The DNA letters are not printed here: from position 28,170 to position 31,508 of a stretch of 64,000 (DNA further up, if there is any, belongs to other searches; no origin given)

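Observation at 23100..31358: Co-directional HlyD-like adaptor + two-subunit C39-peptidase ABC exporter + 1012-aa PLD-domain protein: candidate novel secretion/effector module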

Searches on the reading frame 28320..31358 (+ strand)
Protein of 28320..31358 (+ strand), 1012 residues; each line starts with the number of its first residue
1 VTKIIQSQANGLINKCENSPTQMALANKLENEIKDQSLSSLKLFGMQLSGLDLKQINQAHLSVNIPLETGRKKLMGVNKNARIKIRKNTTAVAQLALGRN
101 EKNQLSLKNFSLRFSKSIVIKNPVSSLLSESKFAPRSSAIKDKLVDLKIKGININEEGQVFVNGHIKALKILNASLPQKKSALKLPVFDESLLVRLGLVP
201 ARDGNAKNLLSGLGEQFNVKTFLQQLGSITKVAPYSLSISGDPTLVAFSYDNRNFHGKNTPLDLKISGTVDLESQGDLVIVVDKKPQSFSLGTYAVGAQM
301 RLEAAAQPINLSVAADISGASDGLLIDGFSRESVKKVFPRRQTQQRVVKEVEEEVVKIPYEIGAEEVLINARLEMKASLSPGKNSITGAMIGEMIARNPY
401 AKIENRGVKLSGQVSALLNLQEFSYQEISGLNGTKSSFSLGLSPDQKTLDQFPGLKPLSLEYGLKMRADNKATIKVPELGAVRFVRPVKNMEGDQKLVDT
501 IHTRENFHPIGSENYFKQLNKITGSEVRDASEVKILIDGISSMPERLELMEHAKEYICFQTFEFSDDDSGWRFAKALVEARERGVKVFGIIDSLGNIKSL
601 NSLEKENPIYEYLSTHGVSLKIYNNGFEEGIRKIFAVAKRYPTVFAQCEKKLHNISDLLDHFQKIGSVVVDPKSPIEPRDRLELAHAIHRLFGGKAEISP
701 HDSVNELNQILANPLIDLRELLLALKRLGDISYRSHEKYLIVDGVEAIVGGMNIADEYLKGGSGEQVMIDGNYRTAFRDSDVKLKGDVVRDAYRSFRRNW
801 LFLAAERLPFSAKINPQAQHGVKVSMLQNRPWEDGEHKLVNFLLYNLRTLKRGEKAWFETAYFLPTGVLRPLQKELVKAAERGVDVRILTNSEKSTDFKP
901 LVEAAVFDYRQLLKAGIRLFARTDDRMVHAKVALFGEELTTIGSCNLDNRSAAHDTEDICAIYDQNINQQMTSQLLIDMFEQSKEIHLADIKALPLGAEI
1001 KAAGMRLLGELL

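Call 4: search_protein_families(library=pfam, proteins=[window:28320-31358:+], max_evalue=0.01)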
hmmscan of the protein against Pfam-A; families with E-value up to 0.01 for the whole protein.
window:28320-31358:+ (1012 aa): 2 families
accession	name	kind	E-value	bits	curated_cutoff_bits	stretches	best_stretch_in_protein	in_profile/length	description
PF13091.12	PLDc_2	-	1.7e-30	106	27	2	854-974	10-127/132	PLD-like domain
PF00614.28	PLDc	-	4.7e-05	23.7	21.9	0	734-758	4-28/28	Phospholipase D Active site motif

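Call 5: search_protein_families(library=ncbifam, proteins=[window:28320-31358:+], max_evalue=0.01)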
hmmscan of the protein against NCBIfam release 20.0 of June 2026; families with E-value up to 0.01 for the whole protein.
window:28320-31358:+ (1012 aa): 5 families
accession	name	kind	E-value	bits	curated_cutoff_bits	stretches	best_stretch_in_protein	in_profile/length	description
TIGR04265.1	bac_cardiolipin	equivalog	1.4e-34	119.9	290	2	731-1011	217-482/483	cardiolipin synthase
NF008427.0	PRK11263.1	equivalog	1.5e-31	109.9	281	2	733-990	110-351/409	cardiolipin synthase ClsB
NF009107.0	PRK12452.1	equivalog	8.8e-30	103.9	787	2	730-1012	237-509/509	cardiolipin synthase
NF038319.1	DISARM_DrmC_I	equivalog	2e-08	34.1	133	1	871-975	122-231/236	DISARM system phospholipase D-like protein DrmC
NF010492.0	PRK13912.1-3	equivalog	0.0033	17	297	0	873-971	63-164/178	nuclease NucT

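Call 6: find_encoding_contigs(protein=window:28320-31355:+, flank=10000, max_places=6)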
Protein window:28320-31355:+ (1012 aa): 2 contigs read that carry it; 1 place shown.
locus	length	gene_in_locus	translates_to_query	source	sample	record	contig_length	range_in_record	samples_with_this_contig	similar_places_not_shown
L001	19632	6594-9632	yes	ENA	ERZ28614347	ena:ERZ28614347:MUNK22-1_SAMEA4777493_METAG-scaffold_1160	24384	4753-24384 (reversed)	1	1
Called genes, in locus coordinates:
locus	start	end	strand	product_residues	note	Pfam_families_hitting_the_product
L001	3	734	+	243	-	?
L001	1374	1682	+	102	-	-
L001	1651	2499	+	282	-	-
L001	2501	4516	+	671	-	PF03412:Peptidase_C39, PF00005:ABC_tran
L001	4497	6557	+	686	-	PF00005:ABC_tran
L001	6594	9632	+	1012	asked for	PF13091:PLDc_2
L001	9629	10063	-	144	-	-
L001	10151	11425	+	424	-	PF02403:Seryl_tRNA_N, PF00587:tRNA-synt_2b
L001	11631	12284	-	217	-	PF02798:GST_N, PF13417:GST_N_3, PF13409:GST_N_2, PF00043:GST_C, PF13410:GST_C_2 (weak)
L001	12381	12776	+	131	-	-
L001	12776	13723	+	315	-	PF00849:PseudoU_synth_2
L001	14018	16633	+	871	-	-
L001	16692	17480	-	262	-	PF00730:HhH-GPD, PF00633:HHH (weak)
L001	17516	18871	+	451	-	PF00209:SNF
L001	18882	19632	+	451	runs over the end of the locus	PF00209:SNF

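Call 8: find_homologous_proteins(query=window:28320-31355:+, max_evalue=0.00001)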
Query window:28320-31355:+ (1012 aa): 1 proteins with E <= 0.00001 among 8000 candidates.
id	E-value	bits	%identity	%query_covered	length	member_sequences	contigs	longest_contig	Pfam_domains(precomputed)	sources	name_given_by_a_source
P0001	0.0e+0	2227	100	100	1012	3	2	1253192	PF13091.13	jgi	jgi:phosphatidylserine/phosphatidylglycerophosphate/cardiolipin synthase-like enzyme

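Call 18: find_related_loci(query=A1, collection=genome_contigs, flank=10000)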
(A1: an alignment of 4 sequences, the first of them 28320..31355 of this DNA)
Query A1 (1012 aa) in genome_contigs; peptide patterns used: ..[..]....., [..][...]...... (x = any residue, [..] = any of these).
341 stretches matched a pattern; 90 encode a relative of the query (tblastn E <= 1e-3); the best 80 are kept; 80 distinct loci.
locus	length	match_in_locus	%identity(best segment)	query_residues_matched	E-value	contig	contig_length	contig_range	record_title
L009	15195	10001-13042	47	1-1012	0e+0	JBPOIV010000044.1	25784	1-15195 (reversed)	MAG: Myxococcota bacterium isolate MAG_886 c_000000593801, whole genome shotgun sequence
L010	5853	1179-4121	42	40-1012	0e+0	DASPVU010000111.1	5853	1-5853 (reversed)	MAG TPA_asm: Myxococcota bacterium isolate SMAG_U12337 k141_1031857, whole genome shotgun sequence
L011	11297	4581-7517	42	36-1012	0e+0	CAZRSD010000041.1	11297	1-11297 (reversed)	MAG TPA_asm: uncultured Myxococcales bacterium isolate SRP298887_co1_64 genome assembly, contig: NODE_6290_length_11297_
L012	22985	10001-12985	40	12-1012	0e+0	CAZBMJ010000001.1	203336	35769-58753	MAG TPA_asm: uncultured Myxococcales bacterium isolate SRP286056_co1_508 genome assembly, contig: NODE_32_length_203336_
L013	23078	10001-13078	27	37-1012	2e-125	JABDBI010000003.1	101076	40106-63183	MAG: Methanobacteriota archaeon isolate BWMinControl_Nextera66_MAG8 3300020758.a:Ga0207042_1003, whole genome shotgun se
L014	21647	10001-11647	35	459-1012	2e-97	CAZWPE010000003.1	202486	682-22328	MAG TPA_asm: uncultured Myxococcaceae bacterium isolate SRP342105_co1_164 genome assembly, contig: NODE_62_length_202486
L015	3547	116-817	37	730-964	1e-34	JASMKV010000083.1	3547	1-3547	MAG: Myxococcota bacterium isolate Arabian9_MAG_24 c_000000317256, whole genome shotgun sequence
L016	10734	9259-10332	36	504-966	4e-33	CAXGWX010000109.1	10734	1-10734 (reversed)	MAG TPA_asm: uncultured Bdellovibrionales bacterium isolate ERR594338_concoct_189 genome assembly, contig: ERZ11848501.9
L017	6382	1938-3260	28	519-1002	8e-33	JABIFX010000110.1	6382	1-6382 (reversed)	MAG: Candidatus Neomarinimicrobiota bacterium isolate SI053_bin30 k141_1500075, whole genome shotgun sequence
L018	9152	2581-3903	27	519-1002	2e-32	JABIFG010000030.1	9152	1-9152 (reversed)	MAG: Candidatus Neomarinimicrobiota bacterium isolate SI053_bin15 k141_89590, whole genome shotgun sequence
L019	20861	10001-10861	30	725-994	9e-31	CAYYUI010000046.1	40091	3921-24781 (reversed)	MAG TPA_asm: uncultured bacterium isolate SRP192927_co1_848 genome assembly, contig: NODE_1488_length_40091_cov_11.87438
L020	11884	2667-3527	31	725-994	3e-30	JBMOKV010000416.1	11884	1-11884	MAG: Candidatus Rifleibacteriota bacterium isolate Betzabe_MAG007 MAG007_416, whole genome shotgun sequence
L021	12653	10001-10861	29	725-994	2e-29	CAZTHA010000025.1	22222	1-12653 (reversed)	MAG TPA_asm: uncultured bacterium isolate binchicken_co108_60 genome assembly, contig: NODE_4929_length_22222_cov_6.4620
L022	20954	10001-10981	36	518-957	4e-29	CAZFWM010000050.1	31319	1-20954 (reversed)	MAG TPA_asm: uncultured Thermodesulfobacteriota bacterium isolate SRP077602_co7_231 genome assembly, contig: NODE_7030_l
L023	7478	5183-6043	29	725-994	3e-29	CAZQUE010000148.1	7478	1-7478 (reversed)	MAG TPA_asm: uncultured bacterium isolate SRP304446_co1_153 genome assembly, contig: NODE_7036_length_7478_cov_14.622794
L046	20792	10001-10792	30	731-1012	2e-21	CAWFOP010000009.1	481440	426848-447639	MAG: uncultured Acidobacteriota bacterium isolate MFD05684.bin.1.257 genome assembly, contig: contig_30167, whole genome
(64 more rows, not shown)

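Call 22: search_protein_families(library=pfam, proteins=[L013:1052-2479:+, L013:2506-3354:+, L013:3358-5511:+, L013:5508-8192:+, L013:8189-9823:-, L013:9839-13081:+, L013:13085-14338:+, L014:7490-8512:+, L014:8963-11650:+, L014:6608-7534:-], max_evalue=0.001)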
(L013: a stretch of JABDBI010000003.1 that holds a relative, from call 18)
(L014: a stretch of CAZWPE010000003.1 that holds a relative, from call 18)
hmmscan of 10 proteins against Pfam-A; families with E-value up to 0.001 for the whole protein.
L013:1052-2479:+ (475 aa): 3 families
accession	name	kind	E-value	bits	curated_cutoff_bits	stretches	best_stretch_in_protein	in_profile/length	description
PF00919.26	UPF0004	-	2.4e-27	95.3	27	1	3-101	1-98/98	Uncharacterized protein family UPF0004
PF04055.27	Radical_SAM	-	1.9e-16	61.1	29.5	1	163-333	2-165/166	Radical SAM superfamily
PF18693.7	TRAM_2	-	7.1e-15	55.4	27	1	390-454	1-62/63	TRAM domain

L013:2506-3354:+ (282 aa): 4 families
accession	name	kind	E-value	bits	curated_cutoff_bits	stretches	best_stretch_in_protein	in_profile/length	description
PF13533.13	Biotin_lipoyl_2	-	4.6e-10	39.5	29.8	1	72-99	2-29/32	Biotin-lipoyl like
PF13437.12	HlyD_3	-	5.3e-10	40.4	22.2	1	111-192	2-77/106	HlyD family secretion protein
PF00364.28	Biotin_lipoyl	-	8.2e-07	29.2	22.1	1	78-139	14-73/73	Biotin-requiring enzyme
PF16576.10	HlyD_D23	-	4.1e-06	26.7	30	0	72-102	110-140/214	Barrel-sandwich domain of CusB or HlyD membrane-fusion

L013:3358-5511:+ (717 aa): 3 families
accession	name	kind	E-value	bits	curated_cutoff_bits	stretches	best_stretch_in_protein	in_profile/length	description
PF03412.21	Peptidase_C39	-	5.5e-34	117.3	22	1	7-135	2-132/133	Peptidase C39 family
PF00664.28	ABC_membrane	-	3.5e-28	99.5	28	1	168-431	8-274/274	ABC transporter transmembrane region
PF00005.33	ABC_tran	-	8.3e-28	98.1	25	1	500-648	2-137/137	ABC transporter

L013:5508-8192:+ (894 aa): 5 families
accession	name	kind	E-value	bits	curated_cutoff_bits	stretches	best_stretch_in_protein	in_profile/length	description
PF00005.33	ABC_tran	-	3.4e-36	125.3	25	1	676-824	1-137/137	ABC transporter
PF00664.28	ABC_membrane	-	1.5e-14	54.8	28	1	350-608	5-267/274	ABC transporter transmembrane region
PF02463.25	SMC_N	-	1.8e-05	24.7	40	0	732-864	126-211/220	RecF/RecN/SMC N terminal domain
PF13401.12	AAA_22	-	0.00049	20.8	27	0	688-736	7-54/130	AAA domain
PF13191.12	AAA_16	-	0.00059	20.8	32.6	0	685-835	24-153/167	AAA ATPase domain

L013:8189-9823:- (544 aa): 1 family
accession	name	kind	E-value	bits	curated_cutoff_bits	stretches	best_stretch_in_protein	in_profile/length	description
PF04185.19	Phosphoesterase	-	1.1e-56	193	23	1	66-421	1-353/356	Phosphoesterase family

L013:9839-13081:+ (1080 aa): 2 families
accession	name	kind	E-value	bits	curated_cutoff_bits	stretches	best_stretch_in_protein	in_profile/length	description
PF13091.12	PLDc_2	-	5.5e-34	117.3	27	2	921-1042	10-128/132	PLD-like domain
PF00614.28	PLDc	-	0.00019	21.8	21.9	1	798-820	6-28/28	Phospholipase D Active site motif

L013:13085-14338:+ (417 aa): 3 families
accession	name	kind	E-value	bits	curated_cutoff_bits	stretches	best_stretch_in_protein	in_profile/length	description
PF24961.1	NfeD_membrane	-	1.7e-20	73.7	26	1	229-342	2-115/119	NfeD integral membrane domain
PF25145.1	NfeD1b_N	-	8.8e-20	71.5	40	1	27-190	2-158/189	NfeD1b, N-terminal domain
PF01957.25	NfeD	-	8.7e-11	42.3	29.1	1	359-416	1-57/57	NfeD-like C-terminal, partner-binding domain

L014:7490-8512:+ (340 aa): 4 families
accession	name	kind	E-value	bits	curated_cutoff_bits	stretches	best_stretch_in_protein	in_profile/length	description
PF01207.24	Dus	-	2.9e-90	303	20.4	1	23-314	2-302/311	Dihydrouridine synthase (Dus)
PF04131.20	NanE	-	2.1e-05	24.3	27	1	181-239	121-175/192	Putative N-acetylmannosamine-6-phosphate epimerase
PF00977.27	His_biosynth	-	3e-05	24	23.6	1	132-237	109-220/228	Histidine biosynthesis protein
PF05690.20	ThiG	-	4.1e-05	23.5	23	1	166-235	136-203/247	Thiazole biosynthesis protein ThiG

L014:8963-11650:+ (895 aa): 2 families
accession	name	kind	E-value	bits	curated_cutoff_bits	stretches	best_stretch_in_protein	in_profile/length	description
PF13091.12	PLDc_2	-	3.1e-34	118.1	27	2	732-857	7-128/132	PLD-like domain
PF00614.28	PLDc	-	5.1e-05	23.6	21.9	0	618-640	6-28/28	Phospholipase D Active site motif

L014:6608-7534:- (308 aa): 1 family
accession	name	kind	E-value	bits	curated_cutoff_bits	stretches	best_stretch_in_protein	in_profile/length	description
PF01790.23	LGT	-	9.3e-52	176.2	24.9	1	16-293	1-238/240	Prolipoprotein diacylglyceryl transferase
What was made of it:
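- The PLD stays immediately downstream through deep divergence and even after a gene insertion in L013 (call 22).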
